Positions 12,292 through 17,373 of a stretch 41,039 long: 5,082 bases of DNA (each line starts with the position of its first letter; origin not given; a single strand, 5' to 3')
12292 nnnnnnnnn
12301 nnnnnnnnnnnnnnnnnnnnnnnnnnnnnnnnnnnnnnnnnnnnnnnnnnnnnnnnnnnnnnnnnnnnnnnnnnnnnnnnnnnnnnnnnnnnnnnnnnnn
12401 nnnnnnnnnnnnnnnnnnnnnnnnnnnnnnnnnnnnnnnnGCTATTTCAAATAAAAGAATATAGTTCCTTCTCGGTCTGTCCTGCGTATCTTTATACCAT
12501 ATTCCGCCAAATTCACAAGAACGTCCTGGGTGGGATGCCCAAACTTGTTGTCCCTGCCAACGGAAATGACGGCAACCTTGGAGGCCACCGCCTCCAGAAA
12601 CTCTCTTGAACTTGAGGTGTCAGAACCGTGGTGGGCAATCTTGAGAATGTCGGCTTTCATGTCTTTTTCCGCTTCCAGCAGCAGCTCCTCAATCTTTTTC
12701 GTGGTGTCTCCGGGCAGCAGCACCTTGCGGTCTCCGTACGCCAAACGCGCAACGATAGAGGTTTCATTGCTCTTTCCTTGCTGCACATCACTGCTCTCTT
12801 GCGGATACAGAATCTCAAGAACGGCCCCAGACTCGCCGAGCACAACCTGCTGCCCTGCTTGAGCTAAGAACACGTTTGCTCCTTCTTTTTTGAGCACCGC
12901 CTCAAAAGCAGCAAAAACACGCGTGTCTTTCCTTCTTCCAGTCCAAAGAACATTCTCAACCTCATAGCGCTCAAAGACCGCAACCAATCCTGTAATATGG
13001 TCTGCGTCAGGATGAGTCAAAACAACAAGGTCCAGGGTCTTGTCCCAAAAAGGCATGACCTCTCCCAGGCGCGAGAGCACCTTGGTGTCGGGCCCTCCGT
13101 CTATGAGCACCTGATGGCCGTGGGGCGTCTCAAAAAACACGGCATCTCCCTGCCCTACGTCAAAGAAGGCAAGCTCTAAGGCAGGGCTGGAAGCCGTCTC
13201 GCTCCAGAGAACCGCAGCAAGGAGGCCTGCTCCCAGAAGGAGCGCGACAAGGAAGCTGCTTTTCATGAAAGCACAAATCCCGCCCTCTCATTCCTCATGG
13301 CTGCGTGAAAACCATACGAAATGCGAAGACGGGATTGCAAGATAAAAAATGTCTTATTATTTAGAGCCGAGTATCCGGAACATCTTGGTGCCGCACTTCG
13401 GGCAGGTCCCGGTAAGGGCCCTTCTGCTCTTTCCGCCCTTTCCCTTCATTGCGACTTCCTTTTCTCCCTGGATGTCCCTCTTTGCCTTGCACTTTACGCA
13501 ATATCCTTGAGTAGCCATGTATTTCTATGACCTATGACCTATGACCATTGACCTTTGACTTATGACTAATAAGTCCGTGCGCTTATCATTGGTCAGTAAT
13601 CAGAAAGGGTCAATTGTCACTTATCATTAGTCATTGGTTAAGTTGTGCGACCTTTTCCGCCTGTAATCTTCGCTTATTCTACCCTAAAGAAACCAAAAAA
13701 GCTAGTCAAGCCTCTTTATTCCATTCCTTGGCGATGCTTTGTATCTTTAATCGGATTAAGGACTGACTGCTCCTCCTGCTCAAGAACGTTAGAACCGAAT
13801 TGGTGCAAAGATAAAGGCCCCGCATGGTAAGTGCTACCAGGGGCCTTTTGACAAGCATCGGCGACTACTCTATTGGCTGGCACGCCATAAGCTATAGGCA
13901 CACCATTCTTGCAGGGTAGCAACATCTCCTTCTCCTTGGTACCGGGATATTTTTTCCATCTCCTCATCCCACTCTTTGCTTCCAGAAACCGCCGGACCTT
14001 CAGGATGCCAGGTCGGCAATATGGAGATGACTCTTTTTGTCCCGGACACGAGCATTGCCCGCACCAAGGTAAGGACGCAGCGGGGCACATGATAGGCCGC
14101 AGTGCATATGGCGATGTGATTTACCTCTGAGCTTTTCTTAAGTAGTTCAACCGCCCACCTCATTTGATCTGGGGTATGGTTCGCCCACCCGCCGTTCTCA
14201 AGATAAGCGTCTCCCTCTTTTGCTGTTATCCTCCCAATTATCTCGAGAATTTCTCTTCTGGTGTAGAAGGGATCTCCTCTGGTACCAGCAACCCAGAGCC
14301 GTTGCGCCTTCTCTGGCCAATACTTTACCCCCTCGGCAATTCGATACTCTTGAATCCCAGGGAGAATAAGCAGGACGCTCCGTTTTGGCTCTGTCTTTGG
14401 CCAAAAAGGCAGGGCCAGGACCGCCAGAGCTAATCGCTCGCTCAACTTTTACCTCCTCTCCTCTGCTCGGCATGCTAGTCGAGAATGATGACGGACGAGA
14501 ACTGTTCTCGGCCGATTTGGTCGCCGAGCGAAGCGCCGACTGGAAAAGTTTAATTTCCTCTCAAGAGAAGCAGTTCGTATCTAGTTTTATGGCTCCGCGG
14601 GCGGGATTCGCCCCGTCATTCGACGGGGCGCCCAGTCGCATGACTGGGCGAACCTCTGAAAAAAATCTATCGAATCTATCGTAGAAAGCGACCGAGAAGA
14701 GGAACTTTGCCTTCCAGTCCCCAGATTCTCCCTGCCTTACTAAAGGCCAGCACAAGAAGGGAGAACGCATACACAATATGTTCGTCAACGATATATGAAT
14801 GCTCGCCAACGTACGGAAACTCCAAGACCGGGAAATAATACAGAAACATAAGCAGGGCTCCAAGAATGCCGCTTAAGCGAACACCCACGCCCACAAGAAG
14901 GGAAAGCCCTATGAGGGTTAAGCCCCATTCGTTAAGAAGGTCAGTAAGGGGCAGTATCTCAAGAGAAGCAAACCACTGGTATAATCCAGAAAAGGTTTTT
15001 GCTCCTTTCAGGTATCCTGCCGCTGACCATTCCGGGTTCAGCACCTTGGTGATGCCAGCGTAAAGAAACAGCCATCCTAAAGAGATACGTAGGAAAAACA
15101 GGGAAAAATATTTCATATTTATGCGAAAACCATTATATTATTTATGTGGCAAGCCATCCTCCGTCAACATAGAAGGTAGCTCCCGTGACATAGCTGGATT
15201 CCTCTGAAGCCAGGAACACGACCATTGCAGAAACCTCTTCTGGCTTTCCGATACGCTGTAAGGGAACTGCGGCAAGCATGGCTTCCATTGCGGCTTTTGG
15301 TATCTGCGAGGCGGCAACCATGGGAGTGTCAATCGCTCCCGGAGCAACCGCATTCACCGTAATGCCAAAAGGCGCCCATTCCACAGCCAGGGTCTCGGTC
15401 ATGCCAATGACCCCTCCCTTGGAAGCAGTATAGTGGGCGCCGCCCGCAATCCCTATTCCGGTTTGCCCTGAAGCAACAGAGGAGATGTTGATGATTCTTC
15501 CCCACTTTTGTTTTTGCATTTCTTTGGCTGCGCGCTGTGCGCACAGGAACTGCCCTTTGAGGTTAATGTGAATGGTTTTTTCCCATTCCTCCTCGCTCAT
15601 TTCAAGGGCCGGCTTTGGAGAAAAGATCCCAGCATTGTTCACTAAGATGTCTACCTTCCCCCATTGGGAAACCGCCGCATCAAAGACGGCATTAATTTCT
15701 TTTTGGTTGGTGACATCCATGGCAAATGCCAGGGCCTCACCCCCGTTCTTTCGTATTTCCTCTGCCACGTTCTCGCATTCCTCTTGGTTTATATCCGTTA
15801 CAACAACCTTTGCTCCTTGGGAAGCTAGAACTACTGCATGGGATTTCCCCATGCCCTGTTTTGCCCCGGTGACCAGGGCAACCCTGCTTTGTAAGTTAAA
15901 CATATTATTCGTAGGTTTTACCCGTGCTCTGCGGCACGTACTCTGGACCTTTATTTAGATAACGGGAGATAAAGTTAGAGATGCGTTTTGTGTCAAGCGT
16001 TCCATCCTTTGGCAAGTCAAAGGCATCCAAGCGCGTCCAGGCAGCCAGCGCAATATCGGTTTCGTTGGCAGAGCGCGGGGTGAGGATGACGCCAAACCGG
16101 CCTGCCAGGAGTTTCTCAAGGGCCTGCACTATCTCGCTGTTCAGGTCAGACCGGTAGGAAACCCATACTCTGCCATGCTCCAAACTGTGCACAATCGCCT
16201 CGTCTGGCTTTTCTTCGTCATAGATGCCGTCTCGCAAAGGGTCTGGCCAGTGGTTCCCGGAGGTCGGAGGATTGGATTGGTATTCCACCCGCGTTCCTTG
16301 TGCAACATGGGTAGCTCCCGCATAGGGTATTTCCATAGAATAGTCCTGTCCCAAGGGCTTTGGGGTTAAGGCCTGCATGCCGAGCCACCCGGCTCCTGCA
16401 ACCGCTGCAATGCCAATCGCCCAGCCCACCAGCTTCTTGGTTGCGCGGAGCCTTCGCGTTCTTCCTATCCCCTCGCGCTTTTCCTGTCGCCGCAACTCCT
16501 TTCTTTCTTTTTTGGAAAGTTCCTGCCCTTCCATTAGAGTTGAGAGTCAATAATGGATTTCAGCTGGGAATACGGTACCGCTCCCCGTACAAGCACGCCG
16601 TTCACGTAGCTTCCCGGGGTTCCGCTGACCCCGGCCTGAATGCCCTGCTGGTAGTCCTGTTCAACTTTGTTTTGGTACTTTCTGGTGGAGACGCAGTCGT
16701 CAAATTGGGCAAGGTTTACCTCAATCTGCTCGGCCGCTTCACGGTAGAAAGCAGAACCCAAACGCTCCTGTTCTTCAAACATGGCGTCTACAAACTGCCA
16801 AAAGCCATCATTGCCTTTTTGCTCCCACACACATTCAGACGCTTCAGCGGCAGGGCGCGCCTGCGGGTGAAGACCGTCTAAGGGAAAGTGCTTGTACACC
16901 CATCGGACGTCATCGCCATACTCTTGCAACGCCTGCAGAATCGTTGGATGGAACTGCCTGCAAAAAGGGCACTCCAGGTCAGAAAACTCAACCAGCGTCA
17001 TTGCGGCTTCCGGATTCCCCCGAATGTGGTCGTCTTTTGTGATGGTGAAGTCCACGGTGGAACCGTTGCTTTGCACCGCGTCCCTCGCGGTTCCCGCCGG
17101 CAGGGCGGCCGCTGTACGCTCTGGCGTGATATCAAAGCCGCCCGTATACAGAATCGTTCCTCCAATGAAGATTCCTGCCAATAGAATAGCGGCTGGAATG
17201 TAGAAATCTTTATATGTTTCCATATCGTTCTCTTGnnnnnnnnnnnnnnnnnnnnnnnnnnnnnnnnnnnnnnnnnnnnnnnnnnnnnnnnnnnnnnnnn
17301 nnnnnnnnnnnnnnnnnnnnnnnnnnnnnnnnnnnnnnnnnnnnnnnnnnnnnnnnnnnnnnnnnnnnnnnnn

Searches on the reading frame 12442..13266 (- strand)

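Call 13: search_protein_families(library=pfam, proteins=[window:12442-13266:-], max_evalue=0.01)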
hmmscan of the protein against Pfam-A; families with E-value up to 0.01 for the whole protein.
window:12442-13266:- (274 aa): 3 families
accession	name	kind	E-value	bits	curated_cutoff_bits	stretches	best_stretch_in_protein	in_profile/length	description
PF00753.33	Lactamase_B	-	1.5e-13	51.6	22.7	2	166-237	128-195/196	Metallo-beta-lactamase superfamily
PF12706.13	Lactamase_B_2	-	1.7e-07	31.5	27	1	51-192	1-147/200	Beta-lactamase superfamily domain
PF25281.1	MBL_MAP1B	-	3.6e-06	26.6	37.6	1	34-103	25-90/279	MAP1B MBL-like domain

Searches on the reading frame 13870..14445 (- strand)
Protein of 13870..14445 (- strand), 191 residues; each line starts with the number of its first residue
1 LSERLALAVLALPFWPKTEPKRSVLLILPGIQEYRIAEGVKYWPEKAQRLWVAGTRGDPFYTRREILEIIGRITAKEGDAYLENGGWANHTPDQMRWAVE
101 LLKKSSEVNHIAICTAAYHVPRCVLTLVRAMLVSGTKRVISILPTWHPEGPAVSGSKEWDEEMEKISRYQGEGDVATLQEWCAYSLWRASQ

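Call 14: search_protein_families(library=pfam, proteins=[window:13870-14445:-], max_evalue=0.01)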
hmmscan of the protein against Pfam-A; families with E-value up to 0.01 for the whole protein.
window:13870-14445:- (191 aa): 1 family
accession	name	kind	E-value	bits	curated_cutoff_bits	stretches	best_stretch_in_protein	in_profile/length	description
PF02698.23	DUF218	-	1.5e-05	25.4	27.6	1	31-154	12-119/133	DUF218 domain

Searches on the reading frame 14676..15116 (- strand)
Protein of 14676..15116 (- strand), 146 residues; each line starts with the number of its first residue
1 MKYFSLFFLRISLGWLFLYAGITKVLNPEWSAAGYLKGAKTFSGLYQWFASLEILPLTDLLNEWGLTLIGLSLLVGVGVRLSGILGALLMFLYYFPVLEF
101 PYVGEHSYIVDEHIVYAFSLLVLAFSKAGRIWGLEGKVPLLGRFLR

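Call 14: search_protein_families(library=pfam, proteins=[window:14676-15116:-], max_evalue=0.01)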
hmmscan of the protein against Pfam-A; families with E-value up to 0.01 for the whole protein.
window:14676-15116:- (146 aa): 1 family
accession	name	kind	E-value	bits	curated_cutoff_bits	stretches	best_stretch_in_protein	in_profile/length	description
PF07681.17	DoxX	-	1.1e-07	32.8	23.6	1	6-94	2-80/85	DoxX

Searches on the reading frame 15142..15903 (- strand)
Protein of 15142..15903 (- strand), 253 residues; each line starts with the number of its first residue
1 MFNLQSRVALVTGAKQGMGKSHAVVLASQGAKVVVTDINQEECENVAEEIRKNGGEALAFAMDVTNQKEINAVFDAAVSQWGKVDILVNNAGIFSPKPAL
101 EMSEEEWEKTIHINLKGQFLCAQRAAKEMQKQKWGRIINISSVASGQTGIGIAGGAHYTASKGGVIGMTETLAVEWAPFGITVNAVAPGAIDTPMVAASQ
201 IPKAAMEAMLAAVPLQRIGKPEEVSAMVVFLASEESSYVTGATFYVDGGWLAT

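Call 14: search_protein_families(library=pfam, proteins=[window:15142-15903:-], max_evalue=0.01)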
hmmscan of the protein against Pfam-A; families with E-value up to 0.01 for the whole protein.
window:15142-15903:- (253 aa): 7 families
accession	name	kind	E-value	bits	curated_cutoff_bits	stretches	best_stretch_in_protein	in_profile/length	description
PF13561.12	adh_short_C2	-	9.1e-73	245.1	27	1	13-250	1-235/236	Enoyl-(Acyl carrier protein) reductase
PF00106.31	adh_short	-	3.7e-65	219.5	26.6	1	7-199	1-190/195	short chain dehydrogenase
PF08659.16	KR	-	3.2e-12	47.2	22.6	1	9-161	3-152/180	KR domain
PF23441.1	SDR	-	2e-05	24.5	27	1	159-250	164-255/258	SDR-like rossmann domain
PF02737.24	3HCDH_N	-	0.00033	21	22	1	18-55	10-47/180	3-hydroxyacyl-CoA dehydrogenase, NAD binding domain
PF13649.12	Methyltransf_25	-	0.0084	17.2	27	0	22-80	11-71/97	Methyltransferase domain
PF01370.27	Epimerase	-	0.009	15.9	20.9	0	9-143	1-116/240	NAD dependent epimerase/dehydratase family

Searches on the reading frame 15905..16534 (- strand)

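Call 14: search_protein_families(library=pfam, proteins=[window:15905-16534:-], max_evalue=0.01)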
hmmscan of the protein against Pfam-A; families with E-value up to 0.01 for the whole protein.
window:15905-16534:- (209 aa): 1 family
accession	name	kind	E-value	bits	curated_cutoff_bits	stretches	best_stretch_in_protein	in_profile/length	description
PF11303.13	DUF3105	-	1.8e-29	102.8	25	1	76-199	1-124/130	Protein of unknown function (DUF3105)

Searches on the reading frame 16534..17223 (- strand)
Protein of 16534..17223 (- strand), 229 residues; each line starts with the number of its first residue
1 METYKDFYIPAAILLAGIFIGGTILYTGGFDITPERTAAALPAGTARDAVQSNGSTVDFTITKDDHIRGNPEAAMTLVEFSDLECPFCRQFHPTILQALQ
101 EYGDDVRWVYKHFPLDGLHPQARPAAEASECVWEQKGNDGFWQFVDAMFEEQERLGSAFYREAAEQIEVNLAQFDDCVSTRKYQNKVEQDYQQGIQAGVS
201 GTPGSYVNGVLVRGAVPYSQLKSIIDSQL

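Call 14: search_protein_families(library=pfam, proteins=[window:16534-17223:-], max_evalue=0.01)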
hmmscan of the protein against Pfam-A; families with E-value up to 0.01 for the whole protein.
window:16534-17223:- (229 aa): 4 families
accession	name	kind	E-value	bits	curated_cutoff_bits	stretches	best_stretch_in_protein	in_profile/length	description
PF13462.12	Thioredoxin_4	-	7.2e-28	98.3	23.2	1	63-226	3-164/165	Thioredoxin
PF01323.26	DSBA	-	1.3e-20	74.5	25.6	1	76-225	1-190/191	DSBA-like thioredoxin domain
PF18400.7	Thioredoxin_12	-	0.00033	21.1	26.1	0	50-114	118-183/190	Thioredoxin-like domain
PF13098.12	Thioredoxin_2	-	0.00041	21.1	27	1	76-203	8-77/104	Thioredoxin-like domain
